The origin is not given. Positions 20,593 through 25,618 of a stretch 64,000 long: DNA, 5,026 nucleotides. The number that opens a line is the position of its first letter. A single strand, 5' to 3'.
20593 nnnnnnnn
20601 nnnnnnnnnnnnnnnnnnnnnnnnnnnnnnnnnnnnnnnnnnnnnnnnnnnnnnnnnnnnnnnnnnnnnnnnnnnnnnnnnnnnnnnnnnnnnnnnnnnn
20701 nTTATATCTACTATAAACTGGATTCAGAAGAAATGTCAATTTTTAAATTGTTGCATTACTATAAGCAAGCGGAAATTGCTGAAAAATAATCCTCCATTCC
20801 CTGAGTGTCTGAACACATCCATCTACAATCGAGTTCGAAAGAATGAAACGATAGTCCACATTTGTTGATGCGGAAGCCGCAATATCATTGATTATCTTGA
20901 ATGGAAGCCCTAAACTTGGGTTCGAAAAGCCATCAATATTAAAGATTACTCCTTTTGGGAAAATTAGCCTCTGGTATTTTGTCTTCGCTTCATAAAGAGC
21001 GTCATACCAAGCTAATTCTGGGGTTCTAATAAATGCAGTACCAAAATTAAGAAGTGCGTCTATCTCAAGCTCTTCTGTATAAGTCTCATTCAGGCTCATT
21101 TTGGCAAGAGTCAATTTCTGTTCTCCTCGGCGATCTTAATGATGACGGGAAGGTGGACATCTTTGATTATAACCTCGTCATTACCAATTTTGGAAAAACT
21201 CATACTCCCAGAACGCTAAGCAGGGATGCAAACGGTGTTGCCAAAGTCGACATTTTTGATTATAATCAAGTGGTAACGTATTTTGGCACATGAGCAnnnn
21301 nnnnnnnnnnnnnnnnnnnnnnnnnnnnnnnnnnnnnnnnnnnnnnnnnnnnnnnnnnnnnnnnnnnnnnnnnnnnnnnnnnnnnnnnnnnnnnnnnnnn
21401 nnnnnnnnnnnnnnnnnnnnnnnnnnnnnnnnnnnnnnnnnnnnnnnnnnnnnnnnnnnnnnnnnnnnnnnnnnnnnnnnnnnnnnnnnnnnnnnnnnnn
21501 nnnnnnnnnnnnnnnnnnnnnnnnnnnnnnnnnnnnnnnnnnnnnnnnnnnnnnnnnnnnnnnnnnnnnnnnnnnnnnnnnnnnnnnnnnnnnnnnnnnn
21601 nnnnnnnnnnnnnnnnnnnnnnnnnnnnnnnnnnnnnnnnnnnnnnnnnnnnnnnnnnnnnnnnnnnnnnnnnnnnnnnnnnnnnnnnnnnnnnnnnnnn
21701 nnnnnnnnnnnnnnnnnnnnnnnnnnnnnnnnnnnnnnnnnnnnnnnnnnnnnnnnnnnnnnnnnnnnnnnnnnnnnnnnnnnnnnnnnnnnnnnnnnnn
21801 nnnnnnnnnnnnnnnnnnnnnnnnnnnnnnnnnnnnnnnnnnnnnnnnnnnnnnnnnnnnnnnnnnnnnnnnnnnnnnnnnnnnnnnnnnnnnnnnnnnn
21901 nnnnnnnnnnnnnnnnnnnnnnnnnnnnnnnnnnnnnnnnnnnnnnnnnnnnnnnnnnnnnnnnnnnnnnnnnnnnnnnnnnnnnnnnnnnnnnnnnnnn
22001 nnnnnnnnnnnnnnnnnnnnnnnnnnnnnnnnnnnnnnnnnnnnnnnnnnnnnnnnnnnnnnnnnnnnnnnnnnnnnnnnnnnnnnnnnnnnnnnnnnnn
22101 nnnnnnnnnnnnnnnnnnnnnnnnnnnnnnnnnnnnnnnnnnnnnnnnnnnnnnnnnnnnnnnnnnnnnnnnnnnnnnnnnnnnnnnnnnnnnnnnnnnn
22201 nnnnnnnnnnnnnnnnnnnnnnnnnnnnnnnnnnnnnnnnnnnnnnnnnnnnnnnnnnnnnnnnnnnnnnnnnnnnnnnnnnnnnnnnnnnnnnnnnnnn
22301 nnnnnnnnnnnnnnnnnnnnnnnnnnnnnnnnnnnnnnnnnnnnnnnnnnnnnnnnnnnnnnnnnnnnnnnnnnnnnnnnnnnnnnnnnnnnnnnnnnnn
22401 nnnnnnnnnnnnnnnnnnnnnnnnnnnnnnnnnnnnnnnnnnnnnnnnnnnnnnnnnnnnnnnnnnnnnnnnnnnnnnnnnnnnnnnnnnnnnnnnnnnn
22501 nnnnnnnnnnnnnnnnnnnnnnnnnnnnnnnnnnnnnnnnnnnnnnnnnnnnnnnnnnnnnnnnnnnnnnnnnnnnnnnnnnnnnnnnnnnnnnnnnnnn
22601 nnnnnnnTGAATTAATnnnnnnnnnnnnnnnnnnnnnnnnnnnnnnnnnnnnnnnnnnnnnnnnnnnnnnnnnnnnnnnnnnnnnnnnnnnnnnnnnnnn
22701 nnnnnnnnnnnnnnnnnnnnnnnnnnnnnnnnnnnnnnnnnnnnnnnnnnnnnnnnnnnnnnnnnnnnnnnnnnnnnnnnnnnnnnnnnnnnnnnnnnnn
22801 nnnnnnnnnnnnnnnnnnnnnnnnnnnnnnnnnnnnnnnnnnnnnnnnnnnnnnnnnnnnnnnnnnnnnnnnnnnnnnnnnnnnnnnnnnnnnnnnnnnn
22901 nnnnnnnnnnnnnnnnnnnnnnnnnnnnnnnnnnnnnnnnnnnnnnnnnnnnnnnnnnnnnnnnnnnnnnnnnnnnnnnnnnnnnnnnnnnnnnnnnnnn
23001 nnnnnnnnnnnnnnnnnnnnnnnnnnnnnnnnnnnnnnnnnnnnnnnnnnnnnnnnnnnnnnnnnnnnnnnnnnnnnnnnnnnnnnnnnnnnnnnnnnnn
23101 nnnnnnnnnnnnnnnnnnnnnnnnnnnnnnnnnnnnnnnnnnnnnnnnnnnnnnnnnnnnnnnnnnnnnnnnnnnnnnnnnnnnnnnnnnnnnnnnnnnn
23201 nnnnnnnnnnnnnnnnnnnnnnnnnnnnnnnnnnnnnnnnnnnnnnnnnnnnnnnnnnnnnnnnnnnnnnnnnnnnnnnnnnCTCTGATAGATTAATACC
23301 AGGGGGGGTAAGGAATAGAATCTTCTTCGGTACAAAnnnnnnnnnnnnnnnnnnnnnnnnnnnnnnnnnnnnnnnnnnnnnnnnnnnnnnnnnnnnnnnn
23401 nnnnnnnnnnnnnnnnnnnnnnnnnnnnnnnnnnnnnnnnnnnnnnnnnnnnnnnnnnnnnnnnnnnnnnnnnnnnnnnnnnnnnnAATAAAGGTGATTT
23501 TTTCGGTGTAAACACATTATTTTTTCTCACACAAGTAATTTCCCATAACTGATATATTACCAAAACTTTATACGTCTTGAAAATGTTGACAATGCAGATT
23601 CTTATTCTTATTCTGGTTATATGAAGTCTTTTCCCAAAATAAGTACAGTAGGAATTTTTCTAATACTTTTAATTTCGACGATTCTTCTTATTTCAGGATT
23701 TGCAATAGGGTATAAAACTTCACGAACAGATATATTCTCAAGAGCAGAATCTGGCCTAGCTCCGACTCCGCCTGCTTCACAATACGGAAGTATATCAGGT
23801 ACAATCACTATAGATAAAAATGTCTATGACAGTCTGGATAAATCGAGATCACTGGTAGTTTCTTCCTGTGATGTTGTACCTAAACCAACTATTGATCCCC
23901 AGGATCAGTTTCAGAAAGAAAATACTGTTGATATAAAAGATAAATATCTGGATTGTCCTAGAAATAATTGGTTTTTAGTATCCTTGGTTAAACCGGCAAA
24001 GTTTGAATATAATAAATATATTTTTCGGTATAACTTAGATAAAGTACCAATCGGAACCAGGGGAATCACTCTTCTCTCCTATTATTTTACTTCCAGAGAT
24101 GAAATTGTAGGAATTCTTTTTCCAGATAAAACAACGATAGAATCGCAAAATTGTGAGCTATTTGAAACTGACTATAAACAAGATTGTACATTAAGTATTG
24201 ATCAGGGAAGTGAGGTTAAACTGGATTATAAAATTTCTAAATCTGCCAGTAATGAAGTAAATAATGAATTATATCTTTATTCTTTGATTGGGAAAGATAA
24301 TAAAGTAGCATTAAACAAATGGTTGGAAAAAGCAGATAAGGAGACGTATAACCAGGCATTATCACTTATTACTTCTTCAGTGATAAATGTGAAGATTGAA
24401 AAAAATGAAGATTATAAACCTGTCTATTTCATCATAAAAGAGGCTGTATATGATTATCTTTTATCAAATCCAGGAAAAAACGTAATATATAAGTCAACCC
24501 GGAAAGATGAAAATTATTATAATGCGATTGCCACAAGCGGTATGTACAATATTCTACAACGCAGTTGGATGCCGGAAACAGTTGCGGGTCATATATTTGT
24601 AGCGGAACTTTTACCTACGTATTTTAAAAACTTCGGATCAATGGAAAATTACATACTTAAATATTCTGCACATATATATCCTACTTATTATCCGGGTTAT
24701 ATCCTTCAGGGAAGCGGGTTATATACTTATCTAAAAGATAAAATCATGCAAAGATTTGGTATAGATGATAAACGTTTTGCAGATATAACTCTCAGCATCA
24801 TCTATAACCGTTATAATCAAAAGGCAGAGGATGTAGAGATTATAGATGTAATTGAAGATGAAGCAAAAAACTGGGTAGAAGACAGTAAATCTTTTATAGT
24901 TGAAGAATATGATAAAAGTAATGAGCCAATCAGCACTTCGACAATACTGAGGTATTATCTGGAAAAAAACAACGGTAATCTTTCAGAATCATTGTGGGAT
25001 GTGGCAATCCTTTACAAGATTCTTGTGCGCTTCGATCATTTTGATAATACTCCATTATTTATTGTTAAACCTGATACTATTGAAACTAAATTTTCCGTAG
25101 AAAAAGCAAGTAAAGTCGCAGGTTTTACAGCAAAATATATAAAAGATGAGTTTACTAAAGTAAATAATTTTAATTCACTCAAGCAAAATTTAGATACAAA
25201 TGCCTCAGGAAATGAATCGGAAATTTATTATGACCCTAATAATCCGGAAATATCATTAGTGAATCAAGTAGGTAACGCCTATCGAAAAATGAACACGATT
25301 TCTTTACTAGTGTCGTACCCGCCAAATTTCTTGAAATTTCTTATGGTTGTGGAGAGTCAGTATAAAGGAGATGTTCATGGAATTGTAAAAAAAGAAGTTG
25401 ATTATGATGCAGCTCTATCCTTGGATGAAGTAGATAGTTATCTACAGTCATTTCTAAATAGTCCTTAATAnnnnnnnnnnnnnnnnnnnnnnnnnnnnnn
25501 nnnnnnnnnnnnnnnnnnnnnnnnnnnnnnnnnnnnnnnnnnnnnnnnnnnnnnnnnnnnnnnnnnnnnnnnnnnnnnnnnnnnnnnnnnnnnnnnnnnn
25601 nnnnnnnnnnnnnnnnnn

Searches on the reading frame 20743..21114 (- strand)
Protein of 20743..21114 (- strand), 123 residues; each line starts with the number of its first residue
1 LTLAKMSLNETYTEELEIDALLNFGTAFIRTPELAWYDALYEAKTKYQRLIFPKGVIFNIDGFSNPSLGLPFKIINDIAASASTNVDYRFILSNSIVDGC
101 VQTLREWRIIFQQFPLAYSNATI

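Call 5: search_protein_families(library=pfam, proteins=[window:20743-21114:-], max_evalue=0.01)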
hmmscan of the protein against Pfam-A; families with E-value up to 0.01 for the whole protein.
window:20743-21114:- (123 aa): 0 families

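Call 12: find_homologous_proteins(query=window:20743-21114:-, max_evalue=0.001)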
Query window:20743-21114:- (123 aa): 6 proteins with E <= 0.001 among 8 candidates.
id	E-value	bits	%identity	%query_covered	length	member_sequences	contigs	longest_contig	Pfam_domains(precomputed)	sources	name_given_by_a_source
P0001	3.3e-72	258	100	96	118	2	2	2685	-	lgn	-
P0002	8.3e-44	166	63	93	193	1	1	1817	-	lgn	-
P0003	2.9e-32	129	57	91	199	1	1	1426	-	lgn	-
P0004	2.7e-25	107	63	66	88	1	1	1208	-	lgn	-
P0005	2.0e-18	84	63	55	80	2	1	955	-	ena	-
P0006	1.1e-12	66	65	45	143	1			-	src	-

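Call 14: search_protein_families(library=pfam, proteins=[P0002, P0003, P0006, P0001], max_evalue=10)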
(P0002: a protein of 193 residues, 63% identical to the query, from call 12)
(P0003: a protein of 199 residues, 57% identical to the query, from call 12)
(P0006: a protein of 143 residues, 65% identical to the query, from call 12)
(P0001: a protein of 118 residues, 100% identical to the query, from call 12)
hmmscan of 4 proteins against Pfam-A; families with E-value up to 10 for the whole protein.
P0002 (193 aa): 1 family
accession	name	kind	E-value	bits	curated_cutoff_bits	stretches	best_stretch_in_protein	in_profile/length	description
PF01670.23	Glyco_hydro_12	-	0.11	13.1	27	1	131-172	43-83/207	Glycosyl hydrolase family 12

P0003 (199 aa): 0 families

P0006 (143 aa): 0 families

P0001 (118 aa): 0 families

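Call 15: search_protein_families(library=phrogs, proteins=[P0002, P0003, P0006, P0001], max_evalue=1)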
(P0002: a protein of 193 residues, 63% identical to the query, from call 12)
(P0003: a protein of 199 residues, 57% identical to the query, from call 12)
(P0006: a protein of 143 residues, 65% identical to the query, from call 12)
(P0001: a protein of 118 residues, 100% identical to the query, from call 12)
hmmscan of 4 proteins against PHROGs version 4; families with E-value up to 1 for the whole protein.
P0002 (193 aa): 2 families
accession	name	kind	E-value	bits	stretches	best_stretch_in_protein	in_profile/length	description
phrog_31216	-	unknown function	0.052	14.5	1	59-188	9-131/155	-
phrog_20847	-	unknown function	0.1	13.8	1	162-179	31-48/57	-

P0003 (199 aa): 0 families

P0006 (143 aa): 1 family
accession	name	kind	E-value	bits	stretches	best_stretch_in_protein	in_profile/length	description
phrog_26848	-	unknown function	0.13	13.6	1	94-131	58-95/129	-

P0001 (118 aa): 0 families

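Call 16: find_encoding_contigs(protein=P0001, flank=10000)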
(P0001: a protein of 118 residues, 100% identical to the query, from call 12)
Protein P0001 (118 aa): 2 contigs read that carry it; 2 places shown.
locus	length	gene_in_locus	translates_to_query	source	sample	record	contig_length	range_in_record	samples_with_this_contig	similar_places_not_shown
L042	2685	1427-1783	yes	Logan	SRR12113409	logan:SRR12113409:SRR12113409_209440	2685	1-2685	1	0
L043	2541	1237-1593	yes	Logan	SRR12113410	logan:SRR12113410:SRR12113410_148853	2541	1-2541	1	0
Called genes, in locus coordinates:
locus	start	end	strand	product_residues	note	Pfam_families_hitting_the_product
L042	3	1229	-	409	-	?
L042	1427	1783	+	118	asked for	-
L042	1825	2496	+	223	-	PF18920:DUF5671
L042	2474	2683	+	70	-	?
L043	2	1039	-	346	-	?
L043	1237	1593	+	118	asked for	-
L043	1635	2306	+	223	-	PF18920:DUF5671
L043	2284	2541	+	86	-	?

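Call 17: find_encoding_contigs(protein=P0002, flank=10000)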
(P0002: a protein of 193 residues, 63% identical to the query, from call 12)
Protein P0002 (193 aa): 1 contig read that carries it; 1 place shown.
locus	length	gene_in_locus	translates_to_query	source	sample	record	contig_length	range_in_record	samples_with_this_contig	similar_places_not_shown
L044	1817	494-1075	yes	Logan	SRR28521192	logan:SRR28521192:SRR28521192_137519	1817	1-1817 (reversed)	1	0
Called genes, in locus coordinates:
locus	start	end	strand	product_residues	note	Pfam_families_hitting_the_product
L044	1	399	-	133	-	?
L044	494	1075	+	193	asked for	-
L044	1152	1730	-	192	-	PF03142:Chitin_synth_2 (weak), PF13632:Glyco_trans_2_3 (weak)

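Call 18: find_encoding_contigs(protein=P0003, flank=10000)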
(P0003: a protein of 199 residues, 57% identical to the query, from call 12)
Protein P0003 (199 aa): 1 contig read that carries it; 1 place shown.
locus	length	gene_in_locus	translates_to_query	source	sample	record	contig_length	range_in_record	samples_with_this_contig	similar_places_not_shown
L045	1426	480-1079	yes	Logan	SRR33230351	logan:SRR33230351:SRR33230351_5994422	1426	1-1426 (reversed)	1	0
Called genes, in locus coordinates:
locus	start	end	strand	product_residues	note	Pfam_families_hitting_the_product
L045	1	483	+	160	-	?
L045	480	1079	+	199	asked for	-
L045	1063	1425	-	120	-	?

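Call 40: search_protein_representatives(protein=window:20743-21114:-)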
Query: 123 residues. Proteins with E-value up to 0.001 (for the whole library): 125; up to 1e-10: 25; up to 1e-30: 1. The best 125 are listed.
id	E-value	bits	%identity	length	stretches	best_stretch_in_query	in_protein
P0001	1.0e-72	257.8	100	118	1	6-123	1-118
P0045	3.8e-24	101.2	59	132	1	1-86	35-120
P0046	1.4e-23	99.4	53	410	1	2-89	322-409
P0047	1.8e-22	95.8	52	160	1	3-89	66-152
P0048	5.4e-22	94.2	53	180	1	1-88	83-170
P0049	1.8e-21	92.6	45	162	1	3-111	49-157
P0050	4.4e-21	91.3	56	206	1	3-87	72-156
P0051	6.0e-21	90.9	57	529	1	2-82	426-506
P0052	9.2e-21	90.3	59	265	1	1-79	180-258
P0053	4.9e-20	87.9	52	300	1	1-87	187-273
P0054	4.9e-19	84.7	51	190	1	1-86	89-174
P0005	6.3e-19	84.3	63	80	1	23-89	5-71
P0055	2.9e-17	79.0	52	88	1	4-74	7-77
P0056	6.8e-17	77.8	53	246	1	2-86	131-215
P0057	3.9e-16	75.3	52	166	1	2-84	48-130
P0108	4.8e-05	39.6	59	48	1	87-120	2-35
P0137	2.8e-04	37.1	54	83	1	81-117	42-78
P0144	3.9e-04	36.6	31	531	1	2-97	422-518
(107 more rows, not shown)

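Call 43: find_encoding_contigs(protein=P0137, flank=10000)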
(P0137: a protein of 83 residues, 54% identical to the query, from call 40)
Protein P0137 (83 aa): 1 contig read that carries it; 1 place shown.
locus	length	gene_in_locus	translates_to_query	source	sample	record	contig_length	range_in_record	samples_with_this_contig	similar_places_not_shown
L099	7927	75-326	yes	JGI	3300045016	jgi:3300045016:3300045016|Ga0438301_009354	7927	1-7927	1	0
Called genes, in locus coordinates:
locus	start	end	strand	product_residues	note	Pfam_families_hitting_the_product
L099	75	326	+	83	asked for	-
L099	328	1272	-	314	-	-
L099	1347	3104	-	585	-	PF03235:GmrSD_N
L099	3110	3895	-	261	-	-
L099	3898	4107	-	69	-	-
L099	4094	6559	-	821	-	PF12161:HsdM_N (weak), PF02384:N6_Mtase, PF01170:UPF0020, PF07669:Eco57I, PF01420:Methylase_S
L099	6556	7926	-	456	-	?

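Call 44: find_encoding_contigs(protein=P0108, flank=10000)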
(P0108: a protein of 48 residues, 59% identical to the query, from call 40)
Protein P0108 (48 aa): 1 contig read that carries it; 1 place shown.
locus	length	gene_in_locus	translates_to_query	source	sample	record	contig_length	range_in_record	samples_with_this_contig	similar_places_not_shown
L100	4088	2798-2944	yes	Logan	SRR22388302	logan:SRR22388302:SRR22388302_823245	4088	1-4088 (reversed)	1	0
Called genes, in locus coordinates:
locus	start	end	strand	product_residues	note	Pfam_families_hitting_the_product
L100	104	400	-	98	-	-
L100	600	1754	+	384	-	-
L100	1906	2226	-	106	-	-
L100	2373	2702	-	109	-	-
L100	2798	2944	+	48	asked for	-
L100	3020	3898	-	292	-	PF12146:Hydrolase_4 (weak), PF00561:Abhydrolase_1, PF12697:Abhydrolase_6 (weak)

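Call 80: find_encoding_contigs(protein=P0144, flank=10000, max_places=4)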
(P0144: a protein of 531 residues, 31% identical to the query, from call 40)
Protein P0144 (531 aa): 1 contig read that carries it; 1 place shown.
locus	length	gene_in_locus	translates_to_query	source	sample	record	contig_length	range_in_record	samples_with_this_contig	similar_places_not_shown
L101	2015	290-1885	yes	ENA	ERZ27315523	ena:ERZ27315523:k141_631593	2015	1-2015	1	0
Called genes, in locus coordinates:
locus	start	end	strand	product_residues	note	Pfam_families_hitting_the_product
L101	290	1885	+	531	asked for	PF00239:Resolvase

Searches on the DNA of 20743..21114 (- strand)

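Call 60: search_rna_families(sources=[L099, L100, L044, L045], threshold=evalue, max_evalue=0.1)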
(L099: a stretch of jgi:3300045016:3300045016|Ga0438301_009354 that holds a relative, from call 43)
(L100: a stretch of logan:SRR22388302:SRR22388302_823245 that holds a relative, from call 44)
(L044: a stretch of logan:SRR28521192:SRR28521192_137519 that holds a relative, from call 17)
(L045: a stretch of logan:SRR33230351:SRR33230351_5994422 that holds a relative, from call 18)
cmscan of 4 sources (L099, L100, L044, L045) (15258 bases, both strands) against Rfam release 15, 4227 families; matches with E-value up to 0.1: 0.
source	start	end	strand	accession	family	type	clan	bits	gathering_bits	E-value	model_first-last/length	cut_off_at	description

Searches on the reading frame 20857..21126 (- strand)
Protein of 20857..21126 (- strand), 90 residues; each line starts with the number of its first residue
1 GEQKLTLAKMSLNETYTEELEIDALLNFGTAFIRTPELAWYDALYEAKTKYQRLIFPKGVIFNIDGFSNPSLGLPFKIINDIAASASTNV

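Call 53: find_related_loci(query=A2, collection=viral_contigs, flank=10000)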
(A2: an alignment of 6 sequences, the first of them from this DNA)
Query A2 (90 aa) in viral_contigs; peptide patterns used: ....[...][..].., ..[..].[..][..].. (x = any residue, [..] = any of these).
63 stretches matched a pattern, but none encodes a relative of the query by tblastn (E <= 1e-3).

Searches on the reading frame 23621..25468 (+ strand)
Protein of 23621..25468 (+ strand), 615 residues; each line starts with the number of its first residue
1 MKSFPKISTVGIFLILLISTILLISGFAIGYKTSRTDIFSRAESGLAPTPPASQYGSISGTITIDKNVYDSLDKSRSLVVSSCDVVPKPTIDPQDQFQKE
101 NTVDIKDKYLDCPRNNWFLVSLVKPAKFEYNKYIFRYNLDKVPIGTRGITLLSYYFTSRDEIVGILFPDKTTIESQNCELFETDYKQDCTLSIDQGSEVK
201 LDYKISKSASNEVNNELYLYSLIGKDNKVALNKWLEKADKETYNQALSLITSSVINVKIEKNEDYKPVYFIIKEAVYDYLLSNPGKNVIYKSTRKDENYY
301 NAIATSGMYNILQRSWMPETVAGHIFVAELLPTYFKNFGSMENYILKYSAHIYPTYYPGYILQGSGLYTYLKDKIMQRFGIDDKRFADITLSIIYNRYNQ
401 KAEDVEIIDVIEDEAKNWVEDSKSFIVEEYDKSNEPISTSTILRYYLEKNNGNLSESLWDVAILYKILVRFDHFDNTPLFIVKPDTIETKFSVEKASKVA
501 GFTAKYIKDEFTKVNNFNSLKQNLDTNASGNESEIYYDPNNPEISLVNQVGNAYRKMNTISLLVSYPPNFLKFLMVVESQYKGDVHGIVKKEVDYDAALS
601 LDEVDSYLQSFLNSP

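Call 5: search_protein_families(library=pfam, proteins=[window:23621-25468:+], max_evalue=0.01)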
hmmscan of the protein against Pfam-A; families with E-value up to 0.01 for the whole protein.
window:23621-25468:+ (615 aa): 0 families

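Call 15: search_protein_families(library=phrogs, proteins=[window:23621-25468:+], max_evalue=1)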
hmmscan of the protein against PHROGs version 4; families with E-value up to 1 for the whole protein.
window:23621-25468:+ (615 aa): 0 families

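Call 35: find_encoding_contigs(protein=window:23621-25468:+, flank=10000, max_places=10)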
Protein window:23621-25468:+ (615 aa): no gene with exactly this product is on record in the collection.

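Call 54: find_homologous_proteins(query=window:23621-25468:+, max_evalue=0.001)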
Query window:23621-25468:+ (615 aa): 1 proteins with E <= 0.001 among 8000 candidates.
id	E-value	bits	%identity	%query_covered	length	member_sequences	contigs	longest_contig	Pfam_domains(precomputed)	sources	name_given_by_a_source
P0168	0.0e+0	1370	100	100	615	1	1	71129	-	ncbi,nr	ncbi:hypothetical protein HY029_06095 [Candidatus Gottesmanbacteria bacterium]|nr:hypothetical prote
